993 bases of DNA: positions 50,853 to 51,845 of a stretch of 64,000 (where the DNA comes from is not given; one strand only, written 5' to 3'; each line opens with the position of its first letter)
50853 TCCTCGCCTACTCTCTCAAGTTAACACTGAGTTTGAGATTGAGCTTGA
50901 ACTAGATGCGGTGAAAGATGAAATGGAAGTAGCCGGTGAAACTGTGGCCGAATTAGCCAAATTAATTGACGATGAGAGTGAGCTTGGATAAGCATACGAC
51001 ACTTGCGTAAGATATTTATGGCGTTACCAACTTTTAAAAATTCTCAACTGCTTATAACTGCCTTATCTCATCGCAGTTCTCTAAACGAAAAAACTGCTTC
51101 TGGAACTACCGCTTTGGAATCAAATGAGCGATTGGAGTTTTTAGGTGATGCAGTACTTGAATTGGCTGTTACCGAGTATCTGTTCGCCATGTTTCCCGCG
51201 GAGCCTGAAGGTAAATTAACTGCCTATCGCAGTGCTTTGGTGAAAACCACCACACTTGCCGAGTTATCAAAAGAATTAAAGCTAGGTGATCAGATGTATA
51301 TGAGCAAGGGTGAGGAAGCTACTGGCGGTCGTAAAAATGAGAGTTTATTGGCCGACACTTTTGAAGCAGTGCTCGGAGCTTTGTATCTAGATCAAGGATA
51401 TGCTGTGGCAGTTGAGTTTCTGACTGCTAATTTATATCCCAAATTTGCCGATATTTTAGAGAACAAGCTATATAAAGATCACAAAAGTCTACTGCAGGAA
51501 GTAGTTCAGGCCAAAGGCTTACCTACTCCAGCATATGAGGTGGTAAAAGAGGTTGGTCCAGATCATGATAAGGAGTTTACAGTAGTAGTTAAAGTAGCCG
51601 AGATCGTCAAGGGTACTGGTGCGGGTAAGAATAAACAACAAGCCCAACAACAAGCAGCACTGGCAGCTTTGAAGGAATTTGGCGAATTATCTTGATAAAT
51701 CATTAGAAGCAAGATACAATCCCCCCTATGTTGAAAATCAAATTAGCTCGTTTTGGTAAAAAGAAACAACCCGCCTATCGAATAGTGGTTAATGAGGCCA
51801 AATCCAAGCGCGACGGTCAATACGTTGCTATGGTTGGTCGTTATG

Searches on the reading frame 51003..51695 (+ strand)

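Call 79: search_protein_families(library=pfam, proteins=[window:51003-51695:+], max_evalue=0.000001)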
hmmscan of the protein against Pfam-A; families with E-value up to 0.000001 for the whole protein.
window:51003-51695:+ (230 aa): 4 families
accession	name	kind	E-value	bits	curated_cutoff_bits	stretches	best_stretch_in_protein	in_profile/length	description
PF14622.11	Ribonucleas_3_3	-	5.2e-36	124.1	35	1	13-146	1-126/128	Ribonuclease-III-like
PF00636.31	Ribonuclease_3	-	1.7e-25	90.2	27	1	42-132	1-102/102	Ribonuclease III domain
PF00035.32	dsrm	-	3.4e-18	66.4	23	1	161-224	2-64/66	Double-stranded RNA binding motif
PF22935.1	RM44_endonuclase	-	4.8e-08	33.6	27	1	20-127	26-139/139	Large ribosomal subunit protein mL44, endonuclease domain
